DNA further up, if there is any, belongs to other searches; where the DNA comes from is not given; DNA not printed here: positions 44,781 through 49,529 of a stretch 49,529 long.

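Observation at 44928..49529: Giant beta-propeller / FN3 / multiheme cytochrome fusion protein at the window edge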

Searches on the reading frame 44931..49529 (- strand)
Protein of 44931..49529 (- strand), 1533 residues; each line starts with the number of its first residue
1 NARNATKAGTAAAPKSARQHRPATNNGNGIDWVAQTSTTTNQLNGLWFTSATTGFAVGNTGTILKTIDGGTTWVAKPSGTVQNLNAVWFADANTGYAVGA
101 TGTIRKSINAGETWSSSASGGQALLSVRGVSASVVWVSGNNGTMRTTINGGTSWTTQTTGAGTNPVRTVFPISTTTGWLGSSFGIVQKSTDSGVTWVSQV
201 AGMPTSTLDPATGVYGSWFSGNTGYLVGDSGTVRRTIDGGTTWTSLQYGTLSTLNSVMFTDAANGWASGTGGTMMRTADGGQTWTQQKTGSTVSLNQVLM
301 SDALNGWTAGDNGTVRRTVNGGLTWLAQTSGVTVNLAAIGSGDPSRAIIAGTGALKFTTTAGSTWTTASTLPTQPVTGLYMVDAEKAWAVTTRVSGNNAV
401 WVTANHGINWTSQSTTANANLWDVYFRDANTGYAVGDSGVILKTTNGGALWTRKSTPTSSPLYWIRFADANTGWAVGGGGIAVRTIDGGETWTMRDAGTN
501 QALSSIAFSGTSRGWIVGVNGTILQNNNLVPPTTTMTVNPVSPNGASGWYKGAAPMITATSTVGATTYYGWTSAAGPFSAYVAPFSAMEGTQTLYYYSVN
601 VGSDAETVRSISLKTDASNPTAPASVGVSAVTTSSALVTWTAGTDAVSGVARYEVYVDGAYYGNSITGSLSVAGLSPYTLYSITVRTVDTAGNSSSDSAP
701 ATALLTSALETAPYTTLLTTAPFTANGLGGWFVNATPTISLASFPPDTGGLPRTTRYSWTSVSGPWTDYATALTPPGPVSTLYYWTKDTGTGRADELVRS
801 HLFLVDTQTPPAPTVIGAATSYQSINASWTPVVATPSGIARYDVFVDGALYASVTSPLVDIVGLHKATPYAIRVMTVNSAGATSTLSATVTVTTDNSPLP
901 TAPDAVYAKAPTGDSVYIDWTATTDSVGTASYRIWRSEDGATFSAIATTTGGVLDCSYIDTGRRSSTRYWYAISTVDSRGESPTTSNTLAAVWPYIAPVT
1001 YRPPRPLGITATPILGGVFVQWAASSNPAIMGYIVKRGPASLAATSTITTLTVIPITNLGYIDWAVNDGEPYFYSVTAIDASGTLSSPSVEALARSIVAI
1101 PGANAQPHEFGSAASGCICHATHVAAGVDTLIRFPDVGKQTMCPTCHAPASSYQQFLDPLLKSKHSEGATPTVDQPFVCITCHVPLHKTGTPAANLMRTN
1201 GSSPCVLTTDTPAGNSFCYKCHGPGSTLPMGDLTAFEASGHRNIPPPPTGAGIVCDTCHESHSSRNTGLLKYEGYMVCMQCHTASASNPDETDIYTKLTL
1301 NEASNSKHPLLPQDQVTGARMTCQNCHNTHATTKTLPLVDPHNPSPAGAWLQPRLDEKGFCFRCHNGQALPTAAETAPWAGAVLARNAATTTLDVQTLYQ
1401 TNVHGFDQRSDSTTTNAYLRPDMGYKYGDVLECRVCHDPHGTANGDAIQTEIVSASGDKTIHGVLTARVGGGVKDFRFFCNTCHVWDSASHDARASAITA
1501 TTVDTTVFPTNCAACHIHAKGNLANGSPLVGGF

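Call 4: search_protein_families(library=pfam, proteins=[window:44931-49529:-], max_evalue=0.1)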
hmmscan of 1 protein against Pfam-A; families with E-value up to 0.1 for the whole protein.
window:44931-49529:- (1533 aa): 10 families
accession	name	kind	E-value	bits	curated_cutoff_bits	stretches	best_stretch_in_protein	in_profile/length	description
PF14870.12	PSII_BNR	-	2.8e-32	112.6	27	8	409-493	8-95/303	Photosynthesis system II assembly factor YCF48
PF00041.27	fn3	-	6e-15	55.7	25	2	622-702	2-82/84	Fibronectin type III domain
PF22113.1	Mtrc-MtrF_II-IV_dom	-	1.1e-12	48.3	30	3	1359-1519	29-166/176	Outer membrane cytochrome MtrC/MtrF-like, domains II/IV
PF09699.15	Paired_CXXCH_1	-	1.8e-12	47.2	20.6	1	1254-1284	8-38/41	Doubled CXXCH motif (Paired_CXXCH_1)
PF14522.11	Cytochrome_C7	-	2.3e-09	37.4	24.8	2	1431-1516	14-66/67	Cytochrome c7 and related cytochrome c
PF14537.11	Cytochrom_c3_2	-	4.1e-07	30.8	25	2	1212-1283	23-79/79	Cytochrome c3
PF25523.1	Ig_RIMBP2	-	4.4e-07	30.3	27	2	810-895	5-101/105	RIMBP2-like, immunoglobulin-like domain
PF25059.1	FN3_DSCAM-DSCAML_C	-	7.5e-06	26.6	39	1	860-896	48-84/89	DSCAM/DSCAML C-terminal Fn3-like domain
PF25788.1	Ig_Rha78A_N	-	0.022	15.4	27.4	0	673-702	69-98/105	Rha78A-like, N-terminal immunoglobulin domain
PF05495.17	zf-CHY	-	0.029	15.2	31.3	0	1254-1285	20-52/68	CHY zinc finger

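Call 5: search_protein_families(library=ncbifam, proteins=[window:44931-49529:-], max_evalue=0.1)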
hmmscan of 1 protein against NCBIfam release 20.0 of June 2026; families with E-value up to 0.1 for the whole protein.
window:44931-49529:- (1533 aa): 8 families
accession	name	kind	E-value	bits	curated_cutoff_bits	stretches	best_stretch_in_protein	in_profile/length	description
NF010237.0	PRK13684.1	equivalog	7.3e-35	120.6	326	7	243-368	37-167/334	photosynthesis system II assembly factor Ycf48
NF041611.1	exoglucan_CbhB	equivalog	6.1e-19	67.6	1950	3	899-1091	705-881/997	exoglucanase CbhB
TIGR03508.1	decahem_SO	subfamily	4e-13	49.4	192.2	1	1141-1377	3-186/258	DmsE family decaheme c-type cytochrome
TIGR01905.1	paired_CXXCH_1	subfamily_domain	3e-10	39.9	25.2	1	1255-1285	9-39/41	doubled CXXCH domain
NF041028.1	decahem_GSU2203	exception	1.2e-06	28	325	1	1215-1378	101-220/317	GSU2203 family decaheme c-type cytochrome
NF008659.0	PRK11659.1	equivalog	2e-05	24.4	184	1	1139-1297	45-182/188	cytochrome c nitrite reductase pentaheme subunit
NF047446.1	barrel_OmpL47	domain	0.00066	20.1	40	1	633-697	2-61/68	OmpL47-type beta-barrel domain-containing protein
TIGR03146.1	cyt_nit_nrfB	equivalog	0.011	16.1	166.6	1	1140-1283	11-142/145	cytochrome c nitrite reductase pentaheme subunit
